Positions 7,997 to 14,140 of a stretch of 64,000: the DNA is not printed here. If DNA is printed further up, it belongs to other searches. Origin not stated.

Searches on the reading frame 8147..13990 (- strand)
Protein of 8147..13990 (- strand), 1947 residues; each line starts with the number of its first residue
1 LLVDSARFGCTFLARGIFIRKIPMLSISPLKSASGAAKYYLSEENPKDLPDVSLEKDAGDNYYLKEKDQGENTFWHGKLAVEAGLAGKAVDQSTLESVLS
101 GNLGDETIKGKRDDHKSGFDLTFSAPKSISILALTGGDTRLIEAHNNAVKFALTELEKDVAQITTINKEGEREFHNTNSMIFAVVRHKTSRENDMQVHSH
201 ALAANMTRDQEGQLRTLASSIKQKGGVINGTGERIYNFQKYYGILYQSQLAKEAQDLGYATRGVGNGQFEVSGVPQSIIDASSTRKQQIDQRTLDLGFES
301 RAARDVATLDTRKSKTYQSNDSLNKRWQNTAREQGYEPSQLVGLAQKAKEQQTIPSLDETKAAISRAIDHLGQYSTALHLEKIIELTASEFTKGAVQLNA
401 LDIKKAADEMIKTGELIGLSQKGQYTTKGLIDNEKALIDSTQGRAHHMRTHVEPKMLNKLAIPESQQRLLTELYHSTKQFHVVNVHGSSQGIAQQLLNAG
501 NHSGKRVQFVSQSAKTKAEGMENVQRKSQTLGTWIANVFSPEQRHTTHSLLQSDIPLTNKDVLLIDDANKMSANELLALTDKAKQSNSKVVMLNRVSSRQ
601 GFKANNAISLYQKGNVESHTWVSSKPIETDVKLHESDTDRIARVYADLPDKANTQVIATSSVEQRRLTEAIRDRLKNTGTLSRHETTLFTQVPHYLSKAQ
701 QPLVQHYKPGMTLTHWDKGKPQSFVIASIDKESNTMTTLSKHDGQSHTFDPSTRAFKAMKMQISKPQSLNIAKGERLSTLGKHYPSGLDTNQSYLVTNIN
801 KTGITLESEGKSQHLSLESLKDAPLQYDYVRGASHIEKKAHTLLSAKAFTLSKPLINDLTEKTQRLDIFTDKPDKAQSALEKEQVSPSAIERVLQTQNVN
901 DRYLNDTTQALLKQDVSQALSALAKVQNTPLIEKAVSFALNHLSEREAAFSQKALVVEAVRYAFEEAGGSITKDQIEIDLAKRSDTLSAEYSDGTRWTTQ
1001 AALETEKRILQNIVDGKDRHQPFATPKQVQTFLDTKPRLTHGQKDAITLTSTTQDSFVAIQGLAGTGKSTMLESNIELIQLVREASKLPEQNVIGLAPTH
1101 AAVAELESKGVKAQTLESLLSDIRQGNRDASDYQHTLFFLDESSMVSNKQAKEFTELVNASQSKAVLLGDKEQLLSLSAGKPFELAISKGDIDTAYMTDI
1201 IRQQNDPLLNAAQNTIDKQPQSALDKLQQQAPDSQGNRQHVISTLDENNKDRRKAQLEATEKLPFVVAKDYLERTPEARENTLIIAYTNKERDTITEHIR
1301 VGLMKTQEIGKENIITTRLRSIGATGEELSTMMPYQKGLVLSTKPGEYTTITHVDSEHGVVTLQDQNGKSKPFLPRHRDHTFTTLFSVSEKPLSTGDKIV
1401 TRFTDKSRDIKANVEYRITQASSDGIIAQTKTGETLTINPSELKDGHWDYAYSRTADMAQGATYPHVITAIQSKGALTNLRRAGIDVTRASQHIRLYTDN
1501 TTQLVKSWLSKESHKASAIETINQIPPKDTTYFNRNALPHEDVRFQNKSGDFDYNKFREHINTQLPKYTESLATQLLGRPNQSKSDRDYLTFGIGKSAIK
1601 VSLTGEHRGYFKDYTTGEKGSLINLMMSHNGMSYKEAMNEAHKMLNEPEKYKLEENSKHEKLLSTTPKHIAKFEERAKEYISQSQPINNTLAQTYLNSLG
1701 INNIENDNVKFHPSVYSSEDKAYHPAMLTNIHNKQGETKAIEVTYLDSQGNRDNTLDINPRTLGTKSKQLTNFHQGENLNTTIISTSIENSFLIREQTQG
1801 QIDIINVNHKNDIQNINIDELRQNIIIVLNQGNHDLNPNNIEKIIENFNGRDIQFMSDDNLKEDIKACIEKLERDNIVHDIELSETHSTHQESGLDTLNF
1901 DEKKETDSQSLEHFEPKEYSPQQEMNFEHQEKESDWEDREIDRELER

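Call 50: search_protein_families(library=pfam, proteins=[window:8147-13990:-], max_evalue=0.01)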
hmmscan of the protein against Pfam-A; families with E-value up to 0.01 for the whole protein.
window:8147-13990:- (1947 aa): 10 families
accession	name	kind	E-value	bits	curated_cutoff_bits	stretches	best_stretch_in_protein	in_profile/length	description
PF08751.17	TrwC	-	3.3e-68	230.8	25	1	34-333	2-285/286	TrwC relaxase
PF13604.12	AAA_30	-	9.4e-40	136.8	27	2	1039-1230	2-183/191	AAA domain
PF23639.1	DUF7146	-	7.2e-20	71.7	27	1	1672-1768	2-100/105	Domain of unknown function (DUF7146)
PF18340.7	TraI_2B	-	2.7e-16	59.6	26.7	1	690-770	1-78/79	DNA relaxase TraI 2B/2B-like domain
PF13245.12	AAA_19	-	5e-14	53.1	25.1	1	1044-1177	2-132/134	AAA domain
PF22232.2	TraI_hel_assoc_N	-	2.9e-05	25.1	27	1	542-593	47-98/99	TraI helicase-associated ssDNA bd, N-terminal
PF13086.12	AAA_11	-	0.0006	20.1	27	1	1040-1256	3-182/257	AAA domain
PF13401.12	AAA_22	-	0.00067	20.4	27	1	1054-1170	4-123/130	AAA domain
PF13362.12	Toprim_3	-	0.0015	19.4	27.2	0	1783-1855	3-74/95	Toprim domain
PF25199.1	nSTAND_NTPase5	-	0.0077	16.5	34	0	1050-1072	36-58/145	Novel STAND NTPase 5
